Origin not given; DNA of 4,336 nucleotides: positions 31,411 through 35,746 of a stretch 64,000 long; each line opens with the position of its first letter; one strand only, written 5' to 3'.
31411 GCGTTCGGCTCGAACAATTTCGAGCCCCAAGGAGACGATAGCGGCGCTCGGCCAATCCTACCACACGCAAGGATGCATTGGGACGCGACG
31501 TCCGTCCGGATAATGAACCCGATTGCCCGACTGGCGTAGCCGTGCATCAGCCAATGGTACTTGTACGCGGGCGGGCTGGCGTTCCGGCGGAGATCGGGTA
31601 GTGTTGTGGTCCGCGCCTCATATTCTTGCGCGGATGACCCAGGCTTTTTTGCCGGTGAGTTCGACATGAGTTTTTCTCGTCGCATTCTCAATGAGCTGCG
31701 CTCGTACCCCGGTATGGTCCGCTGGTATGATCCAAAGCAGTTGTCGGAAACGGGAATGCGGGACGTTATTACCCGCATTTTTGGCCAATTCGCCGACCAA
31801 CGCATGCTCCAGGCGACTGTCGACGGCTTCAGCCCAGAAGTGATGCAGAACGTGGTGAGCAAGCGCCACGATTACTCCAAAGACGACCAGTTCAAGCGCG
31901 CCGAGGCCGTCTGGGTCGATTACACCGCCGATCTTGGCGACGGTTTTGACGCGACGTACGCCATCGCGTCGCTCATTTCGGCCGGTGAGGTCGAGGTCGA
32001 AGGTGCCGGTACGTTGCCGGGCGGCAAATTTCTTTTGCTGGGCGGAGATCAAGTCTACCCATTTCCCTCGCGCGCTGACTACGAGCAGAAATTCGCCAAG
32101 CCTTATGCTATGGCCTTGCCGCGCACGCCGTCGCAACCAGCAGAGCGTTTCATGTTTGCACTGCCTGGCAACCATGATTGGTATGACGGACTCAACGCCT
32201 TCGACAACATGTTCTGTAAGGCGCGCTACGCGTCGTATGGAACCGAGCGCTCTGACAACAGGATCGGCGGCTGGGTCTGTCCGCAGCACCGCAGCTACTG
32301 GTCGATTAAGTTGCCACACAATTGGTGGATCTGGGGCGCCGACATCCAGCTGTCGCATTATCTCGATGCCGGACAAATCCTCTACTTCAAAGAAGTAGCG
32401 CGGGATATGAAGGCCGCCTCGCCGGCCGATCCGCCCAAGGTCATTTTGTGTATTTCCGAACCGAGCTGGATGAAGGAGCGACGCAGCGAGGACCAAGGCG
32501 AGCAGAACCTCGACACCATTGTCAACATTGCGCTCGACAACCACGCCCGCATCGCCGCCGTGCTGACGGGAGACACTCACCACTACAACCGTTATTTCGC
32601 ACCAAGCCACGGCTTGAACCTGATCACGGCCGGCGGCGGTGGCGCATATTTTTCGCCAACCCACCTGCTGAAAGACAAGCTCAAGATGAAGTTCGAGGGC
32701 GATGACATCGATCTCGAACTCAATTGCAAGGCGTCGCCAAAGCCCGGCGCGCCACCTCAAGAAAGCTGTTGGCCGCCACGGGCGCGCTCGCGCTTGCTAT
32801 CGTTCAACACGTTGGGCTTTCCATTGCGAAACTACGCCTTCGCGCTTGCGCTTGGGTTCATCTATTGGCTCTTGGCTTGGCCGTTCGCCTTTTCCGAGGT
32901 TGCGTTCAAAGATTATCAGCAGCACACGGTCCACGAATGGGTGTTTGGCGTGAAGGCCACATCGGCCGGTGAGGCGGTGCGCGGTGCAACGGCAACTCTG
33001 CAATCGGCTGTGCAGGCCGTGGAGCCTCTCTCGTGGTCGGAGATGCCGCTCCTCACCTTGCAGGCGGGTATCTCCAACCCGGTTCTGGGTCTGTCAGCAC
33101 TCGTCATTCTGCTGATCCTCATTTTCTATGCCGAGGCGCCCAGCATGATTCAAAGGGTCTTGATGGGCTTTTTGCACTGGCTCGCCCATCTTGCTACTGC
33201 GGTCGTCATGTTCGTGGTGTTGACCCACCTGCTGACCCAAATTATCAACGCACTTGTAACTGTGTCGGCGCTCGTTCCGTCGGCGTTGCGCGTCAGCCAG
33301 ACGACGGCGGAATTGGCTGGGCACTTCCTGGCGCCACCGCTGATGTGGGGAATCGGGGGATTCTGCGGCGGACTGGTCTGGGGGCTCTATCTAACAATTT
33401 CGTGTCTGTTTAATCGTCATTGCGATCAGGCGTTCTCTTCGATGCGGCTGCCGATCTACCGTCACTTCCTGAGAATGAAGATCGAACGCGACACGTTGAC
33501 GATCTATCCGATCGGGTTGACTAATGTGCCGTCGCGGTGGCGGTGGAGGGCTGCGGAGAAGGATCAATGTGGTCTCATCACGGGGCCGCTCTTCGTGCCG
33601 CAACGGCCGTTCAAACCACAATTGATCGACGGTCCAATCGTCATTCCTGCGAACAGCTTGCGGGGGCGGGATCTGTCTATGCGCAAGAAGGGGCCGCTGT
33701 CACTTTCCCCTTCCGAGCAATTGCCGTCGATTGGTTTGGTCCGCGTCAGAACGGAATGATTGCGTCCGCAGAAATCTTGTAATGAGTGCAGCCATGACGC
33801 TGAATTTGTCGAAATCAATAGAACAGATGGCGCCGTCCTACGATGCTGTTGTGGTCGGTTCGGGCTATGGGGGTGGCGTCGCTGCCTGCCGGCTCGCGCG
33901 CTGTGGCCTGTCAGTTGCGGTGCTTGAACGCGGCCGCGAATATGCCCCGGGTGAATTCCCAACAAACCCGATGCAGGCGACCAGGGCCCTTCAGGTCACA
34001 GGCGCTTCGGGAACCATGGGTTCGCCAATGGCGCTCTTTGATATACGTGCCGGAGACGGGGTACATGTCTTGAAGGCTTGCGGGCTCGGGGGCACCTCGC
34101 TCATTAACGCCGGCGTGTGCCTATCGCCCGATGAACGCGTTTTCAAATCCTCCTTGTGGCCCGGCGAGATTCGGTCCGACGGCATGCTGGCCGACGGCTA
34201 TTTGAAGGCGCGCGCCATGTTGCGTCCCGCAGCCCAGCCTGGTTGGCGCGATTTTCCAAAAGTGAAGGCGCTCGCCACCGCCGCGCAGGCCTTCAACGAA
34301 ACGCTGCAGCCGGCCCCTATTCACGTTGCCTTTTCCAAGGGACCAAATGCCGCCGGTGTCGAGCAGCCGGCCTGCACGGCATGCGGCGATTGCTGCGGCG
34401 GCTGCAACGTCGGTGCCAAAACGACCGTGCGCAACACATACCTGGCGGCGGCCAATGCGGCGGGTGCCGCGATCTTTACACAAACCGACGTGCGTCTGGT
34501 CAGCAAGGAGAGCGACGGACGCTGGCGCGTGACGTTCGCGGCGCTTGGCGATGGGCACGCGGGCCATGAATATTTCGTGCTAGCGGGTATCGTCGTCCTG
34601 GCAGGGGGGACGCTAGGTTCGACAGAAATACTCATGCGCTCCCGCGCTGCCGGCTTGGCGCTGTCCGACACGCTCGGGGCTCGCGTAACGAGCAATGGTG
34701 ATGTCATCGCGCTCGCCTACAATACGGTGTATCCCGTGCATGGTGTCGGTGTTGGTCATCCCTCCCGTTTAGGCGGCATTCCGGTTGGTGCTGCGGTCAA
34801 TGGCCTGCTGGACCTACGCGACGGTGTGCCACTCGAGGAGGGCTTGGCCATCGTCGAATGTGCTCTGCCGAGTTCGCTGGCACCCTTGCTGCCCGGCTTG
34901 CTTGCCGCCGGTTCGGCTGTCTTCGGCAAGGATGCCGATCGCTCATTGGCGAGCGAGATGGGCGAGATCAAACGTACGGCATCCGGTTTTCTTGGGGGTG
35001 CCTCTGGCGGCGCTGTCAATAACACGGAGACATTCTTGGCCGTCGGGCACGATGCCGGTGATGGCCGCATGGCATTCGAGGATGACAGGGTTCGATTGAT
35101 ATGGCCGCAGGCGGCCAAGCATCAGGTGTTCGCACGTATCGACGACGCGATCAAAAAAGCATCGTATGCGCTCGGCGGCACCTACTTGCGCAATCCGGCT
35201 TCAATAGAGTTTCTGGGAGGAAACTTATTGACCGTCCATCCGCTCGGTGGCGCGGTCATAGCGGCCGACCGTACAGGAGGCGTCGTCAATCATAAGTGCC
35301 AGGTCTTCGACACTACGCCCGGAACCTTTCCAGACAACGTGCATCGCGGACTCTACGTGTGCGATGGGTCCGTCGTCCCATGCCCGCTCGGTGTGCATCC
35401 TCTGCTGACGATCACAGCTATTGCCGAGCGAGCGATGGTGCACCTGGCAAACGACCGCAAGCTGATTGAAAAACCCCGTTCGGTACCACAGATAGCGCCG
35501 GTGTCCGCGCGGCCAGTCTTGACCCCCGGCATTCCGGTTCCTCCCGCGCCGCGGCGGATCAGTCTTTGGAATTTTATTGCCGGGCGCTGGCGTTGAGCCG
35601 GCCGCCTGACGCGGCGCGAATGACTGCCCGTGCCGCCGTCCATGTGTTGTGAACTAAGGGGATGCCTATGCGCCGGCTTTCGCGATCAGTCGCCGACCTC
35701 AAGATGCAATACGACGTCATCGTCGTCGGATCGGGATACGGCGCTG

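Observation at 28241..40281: Island cargo cluster linking a caspase, two metallophosphoesterases, two GMC oxidases and a methyltransferase: candidate undescribed system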

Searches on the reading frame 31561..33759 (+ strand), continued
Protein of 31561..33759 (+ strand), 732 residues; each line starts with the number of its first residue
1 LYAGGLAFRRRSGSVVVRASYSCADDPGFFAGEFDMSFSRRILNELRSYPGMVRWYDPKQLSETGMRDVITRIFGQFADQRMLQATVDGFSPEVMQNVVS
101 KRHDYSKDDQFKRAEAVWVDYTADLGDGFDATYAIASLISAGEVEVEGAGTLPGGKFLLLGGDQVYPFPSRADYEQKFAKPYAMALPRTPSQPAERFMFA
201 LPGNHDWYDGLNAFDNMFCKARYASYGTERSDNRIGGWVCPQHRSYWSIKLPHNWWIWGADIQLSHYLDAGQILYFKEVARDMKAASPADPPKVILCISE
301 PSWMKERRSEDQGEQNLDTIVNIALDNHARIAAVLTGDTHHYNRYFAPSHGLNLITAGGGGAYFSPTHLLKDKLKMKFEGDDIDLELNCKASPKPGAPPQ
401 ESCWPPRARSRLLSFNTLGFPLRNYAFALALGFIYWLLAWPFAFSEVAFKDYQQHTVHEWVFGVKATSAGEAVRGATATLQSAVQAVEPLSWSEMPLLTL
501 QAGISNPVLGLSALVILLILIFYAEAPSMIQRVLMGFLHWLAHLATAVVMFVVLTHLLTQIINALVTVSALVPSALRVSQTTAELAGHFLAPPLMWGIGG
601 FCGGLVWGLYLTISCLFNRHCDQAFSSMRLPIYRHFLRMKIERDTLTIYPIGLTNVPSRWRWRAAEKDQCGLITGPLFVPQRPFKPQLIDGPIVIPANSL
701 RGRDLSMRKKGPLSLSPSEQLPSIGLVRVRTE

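Call 64: search_protein_families(library=ncbifam, proteins=[L059:8566-9969:+, L059:6385-7296:+, L059:7220-7795:+, L059:7699-8169:+, L059:8166-8591:+, L059:5388-6401:+, L059:9974-11755:+, L059:11775-14120:+], max_evalue=0.001)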
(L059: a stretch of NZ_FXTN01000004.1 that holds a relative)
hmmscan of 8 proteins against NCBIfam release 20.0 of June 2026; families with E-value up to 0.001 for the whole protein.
L059:8566-9969:+ (467 aa): 1 family
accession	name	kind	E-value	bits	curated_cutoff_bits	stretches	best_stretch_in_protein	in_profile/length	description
NF043045.1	T4SS_VpdC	equivalog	6.3e-06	24.5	1000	1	11-72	307-368/880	Dot/Icm T4SS effector VpdC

L059:6385-7296:+ (303 aa): 0 families

L059:7220-7795:+ (191 aa): 0 families

L059:7699-8169:+ (156 aa): 0 families

L059:8166-8591:+ (141 aa): 0 families

L059:5388-6401:+ (337 aa): 1 family
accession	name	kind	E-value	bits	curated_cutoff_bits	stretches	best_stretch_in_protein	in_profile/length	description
TIGR01836.1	PHA_synth_III_C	subfamily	0.00036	19.7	365.3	1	21-124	50-154/350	class III poly(R)-hydroxyalkanoic acid synthase subunit PhaC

L059:9974-11755:+ (593 aa): 0 families

L059:11775-14120:+ (781 aa): 15 families
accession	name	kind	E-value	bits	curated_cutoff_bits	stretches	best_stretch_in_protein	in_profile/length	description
NF058674.1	CholsOxChoxAB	equivalog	4.6e-52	177.2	850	2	14-317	5-317/535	cholesterol oxidase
TIGR04542.1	GMC_mycofac_2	equivalog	4.1e-16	59.1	400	1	16-294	1-241/425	mycofactocin system GMC family oxidoreductase MftG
TIGR03970.1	mycofact_MftG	equivalog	5.8e-11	42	387.45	1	16-289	2-264/487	mycofactocin dehydrogenase MftG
NF002550.0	PRK02106.1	subfamily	7e-09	34.7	605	1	13-197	4-187/563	choline dehydrogenase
TIGR02032.1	GG-red-SF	subfamily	1e-06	28.7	158.8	1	15-48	1-34/297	geranylgeranyl reductase family protein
NF053717.1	VnlPnlRedVprA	equivalog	5.8e-06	25.4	600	1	12-67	4-60/481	vinyl phenol reductase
TIGR01350.1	lipoamide_DH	equivalog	1e-05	24.5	408.8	1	14-45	1-32/461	dihydrolipoyl dehydrogenase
NF003585.0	PRK05249.1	equivalog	6.2e-05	21.8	465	1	12-48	4-40/464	Si-specific NAD(P)(+) transhydrogenase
NF041080.1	DGGGPL_reductase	equivalog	0.00028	19.9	580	1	14-48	1-35/447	digeranylgeranylglycerophospholipid reductase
NF004991.0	PRK06370.1-3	subfamily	0.00044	18.9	620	1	12-46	33-67/509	FAD-containing oxidoreductase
TIGR02462.1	pyranose_ox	equivalog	0.00052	19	544.9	0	480-561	474-547/548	pyranose oxidase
NF038210.1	GMC_mycofac_3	equivalog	0.00071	18.5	300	0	17-145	1-114/418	mycofactocin system GMC family oxidoreductase MftG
NF005691.0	PRK07494.1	equivalog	0.00076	18.1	459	0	12-47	6-41/404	UbiH/UbiF family hydroxylase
TIGR02023.1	BchP-ChlP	subfamily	0.00088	18.4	343.3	0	15-50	1-37/388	geranylgeranyl diphosphate reductase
NF007450.0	PRK10015.1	subfamily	0.00093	18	466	0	14-47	5-38/429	FAD-dependent oxidoreductase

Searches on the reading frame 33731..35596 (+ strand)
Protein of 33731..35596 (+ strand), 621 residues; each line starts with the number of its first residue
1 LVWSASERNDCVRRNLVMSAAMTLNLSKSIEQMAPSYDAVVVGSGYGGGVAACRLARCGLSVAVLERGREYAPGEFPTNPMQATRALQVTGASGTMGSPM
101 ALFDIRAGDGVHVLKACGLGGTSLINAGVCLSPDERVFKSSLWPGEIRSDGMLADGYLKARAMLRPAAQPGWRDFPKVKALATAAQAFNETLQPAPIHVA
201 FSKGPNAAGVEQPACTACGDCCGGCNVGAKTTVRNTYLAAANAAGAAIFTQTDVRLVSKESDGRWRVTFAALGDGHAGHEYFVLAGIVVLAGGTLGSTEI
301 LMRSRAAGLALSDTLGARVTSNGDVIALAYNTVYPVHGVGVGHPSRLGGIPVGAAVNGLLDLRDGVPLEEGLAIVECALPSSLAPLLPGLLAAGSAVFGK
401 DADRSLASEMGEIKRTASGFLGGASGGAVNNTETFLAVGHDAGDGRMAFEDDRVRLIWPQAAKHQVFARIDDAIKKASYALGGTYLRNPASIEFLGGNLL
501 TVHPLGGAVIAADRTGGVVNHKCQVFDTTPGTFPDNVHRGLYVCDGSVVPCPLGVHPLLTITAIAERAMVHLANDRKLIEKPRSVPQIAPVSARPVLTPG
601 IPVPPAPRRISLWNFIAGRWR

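Call 4: search_protein_families(library=pfam, proteins=[window:33731-35596:+], max_evalue=0.01)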
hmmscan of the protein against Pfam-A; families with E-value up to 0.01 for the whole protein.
window:33731-35596:+ (621 aa): 7 families
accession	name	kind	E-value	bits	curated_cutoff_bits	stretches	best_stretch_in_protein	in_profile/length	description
PF00732.25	GMC_oxred_N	-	2.3e-13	50.9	23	1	113-304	20-200/218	GMC oxidoreductase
PF05199.19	GMC_oxred_C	-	7.5e-10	39.9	24.6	1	501-565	85-139/139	GMC oxidoreductase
PF01266.30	DAO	-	5.4e-05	23.3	27.9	1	38-72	1-35/353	FAD dependent oxidoreductase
PF07992.20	Pyr_redox_2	-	0.00014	21.8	26.1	1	37-71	1-35/291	Pyridine nucleotide-disulphide oxidoreductase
PF00890.30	FAD_binding_2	-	0.00021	21.1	20.4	1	38-69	1-32/414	FAD binding domain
PF13450.12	NAD_binding_8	-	0.00041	21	21.9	1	41-69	1-29/68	NAD(P)-binding Rossmann-like domain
PF00070.33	Pyr_redox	-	0.0076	17.2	22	0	39-72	2-35/82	Pyridine nucleotide-disulphide oxidoreductase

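Call 5: search_protein_families(library=padloc, proteins=[window:33731-35596:+], max_evalue=0.01)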
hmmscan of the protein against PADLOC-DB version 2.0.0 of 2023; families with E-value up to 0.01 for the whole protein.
window:33731-35596:+ (621 aa): 1 family
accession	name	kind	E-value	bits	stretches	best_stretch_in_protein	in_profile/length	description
PDLC01086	C3a186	-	0.0069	13.7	0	40-67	4-31/384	"C-3?,4? desaturase"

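Call 6: search_protein_families(library=ncbifam, proteins=[window:33731-35596:+], max_evalue=0.01)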
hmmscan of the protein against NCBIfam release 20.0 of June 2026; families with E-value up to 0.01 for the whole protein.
window:33731-35596:+ (621 aa): 28 families (the best 25 are shown)
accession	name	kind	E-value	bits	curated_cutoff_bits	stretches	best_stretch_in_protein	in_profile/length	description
NF058674.1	CholsOxChoxAB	equivalog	3.6e-45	154.5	850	2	36-326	5-309/535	cholesterol oxidase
TIGR04542.1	GMC_mycofac_2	equivalog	3.3e-12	46.2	400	1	38-309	1-240/425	mycofactocin system GMC family oxidoreductase MftG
NF053717.1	VnlPnlRedVprA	equivalog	6.1e-06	25.3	600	1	36-70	6-40/481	vinyl phenol reductase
TIGR03970.1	mycofact_MftG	equivalog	8.4e-05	21.7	387.45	0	38-128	2-93/487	mycofactocin dehydrogenase MftG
TIGR01350.1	lipoamide_DH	equivalog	8.4e-05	21.4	408.8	1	36-67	1-32/461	dihydrolipoyl dehydrogenase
NF003585.0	PRK05249.1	equivalog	9e-05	21.3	465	1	35-70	5-40/464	Si-specific NAD(P)(+) transhydrogenase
TIGR02032.1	GG-red-SF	subfamily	0.00018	21.3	158.8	1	37-69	1-33/297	geranylgeranyl reductase family protein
NF007450.0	PRK10015.1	subfamily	0.00031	19.6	466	1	36-69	5-38/429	FAD-dependent oxidoreductase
NF004990.0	PRK06370.1-1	equivalog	0.00033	19.5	842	1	33-69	1-37/459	FAD-containing oxidoreductase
NF007542.0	PRK10157.1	subfamily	0.00057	18.7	610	1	37-69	6-38/428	FAD-dependent oxidoreductase FixC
NF005882.1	PRK07843.1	equivalog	0.00096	17.7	788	1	37-71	2-36/547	3-oxosteroid 1-dehydrogenase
NF004829.0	PRK06183.1-3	subfamily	0.0011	17.8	390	1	32-70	4-42/520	bifunctional 3-(3-hydroxy-phenyl)propionate/3-hydroxycinnamic acid hydroxylase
TIGR02730.1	carot_isom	equivalog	0.0014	17.6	586.9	1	37-67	1-31/493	carotenoid isomerase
NF004992.0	PRK06370.1-4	equivalog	0.0014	17.2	629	1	35-68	3-36/459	FAD-containing oxidoreductase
NF050086.1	pipecolate_AmaA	exception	0.0017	17.1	600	0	35-67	24-56/425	L-pipecolate oxidase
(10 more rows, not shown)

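Call 54: search_solved_structures(query=window:33779-35596:+, max_evalue=0.00001, show_alignments=1)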
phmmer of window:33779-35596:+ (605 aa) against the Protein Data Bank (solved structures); distinct sequences matched with E-value up to 0.00001: 12.
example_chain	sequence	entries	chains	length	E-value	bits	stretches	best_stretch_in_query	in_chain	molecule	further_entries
1coy_A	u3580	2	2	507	4.1e-21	78.4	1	22-317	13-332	CHOLESTEROL OXIDASE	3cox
4rek_A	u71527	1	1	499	2.5e-20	75.8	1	93-322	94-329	Cholesterol oxidase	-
3b3r_A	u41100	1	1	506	3.3e-20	75.4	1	93-322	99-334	Cholesterol oxidase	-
3cnj_A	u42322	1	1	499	3.6e-20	75.3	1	93-322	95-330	Cholesterol oxidase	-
3b6d_A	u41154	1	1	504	4e-20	75.1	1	93-322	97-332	Cholesterol oxidase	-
1b4v_A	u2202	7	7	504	4.8e-20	74.9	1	93-322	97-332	PROTEIN (CHOLESTEROL OXIDASE) | CHOLESTEROL OXIDASE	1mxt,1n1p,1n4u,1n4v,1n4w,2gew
4u2l_A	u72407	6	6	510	4.9e-20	74.8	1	93-322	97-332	Cholesterol oxidase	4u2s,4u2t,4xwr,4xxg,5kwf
1b8s_A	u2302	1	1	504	5e-20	74.8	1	93-322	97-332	PROTEIN (CHOLESTEROL OXIDASE)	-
1cc2_A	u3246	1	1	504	5.7e-20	74.6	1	93-322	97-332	PROTEIN (CHOLESTEROL OXIDASE)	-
1cbo_A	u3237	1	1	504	5.7e-20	74.6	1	93-322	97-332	PROTEIN (CHOLESTEROL OXIDASE)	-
3gyi_A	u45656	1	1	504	9.5e-20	73.9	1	93-322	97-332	Cholesterol oxidase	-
1ijh_A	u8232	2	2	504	2.4e-19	72.6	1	93-322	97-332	CHOLESTEROL OXIDASE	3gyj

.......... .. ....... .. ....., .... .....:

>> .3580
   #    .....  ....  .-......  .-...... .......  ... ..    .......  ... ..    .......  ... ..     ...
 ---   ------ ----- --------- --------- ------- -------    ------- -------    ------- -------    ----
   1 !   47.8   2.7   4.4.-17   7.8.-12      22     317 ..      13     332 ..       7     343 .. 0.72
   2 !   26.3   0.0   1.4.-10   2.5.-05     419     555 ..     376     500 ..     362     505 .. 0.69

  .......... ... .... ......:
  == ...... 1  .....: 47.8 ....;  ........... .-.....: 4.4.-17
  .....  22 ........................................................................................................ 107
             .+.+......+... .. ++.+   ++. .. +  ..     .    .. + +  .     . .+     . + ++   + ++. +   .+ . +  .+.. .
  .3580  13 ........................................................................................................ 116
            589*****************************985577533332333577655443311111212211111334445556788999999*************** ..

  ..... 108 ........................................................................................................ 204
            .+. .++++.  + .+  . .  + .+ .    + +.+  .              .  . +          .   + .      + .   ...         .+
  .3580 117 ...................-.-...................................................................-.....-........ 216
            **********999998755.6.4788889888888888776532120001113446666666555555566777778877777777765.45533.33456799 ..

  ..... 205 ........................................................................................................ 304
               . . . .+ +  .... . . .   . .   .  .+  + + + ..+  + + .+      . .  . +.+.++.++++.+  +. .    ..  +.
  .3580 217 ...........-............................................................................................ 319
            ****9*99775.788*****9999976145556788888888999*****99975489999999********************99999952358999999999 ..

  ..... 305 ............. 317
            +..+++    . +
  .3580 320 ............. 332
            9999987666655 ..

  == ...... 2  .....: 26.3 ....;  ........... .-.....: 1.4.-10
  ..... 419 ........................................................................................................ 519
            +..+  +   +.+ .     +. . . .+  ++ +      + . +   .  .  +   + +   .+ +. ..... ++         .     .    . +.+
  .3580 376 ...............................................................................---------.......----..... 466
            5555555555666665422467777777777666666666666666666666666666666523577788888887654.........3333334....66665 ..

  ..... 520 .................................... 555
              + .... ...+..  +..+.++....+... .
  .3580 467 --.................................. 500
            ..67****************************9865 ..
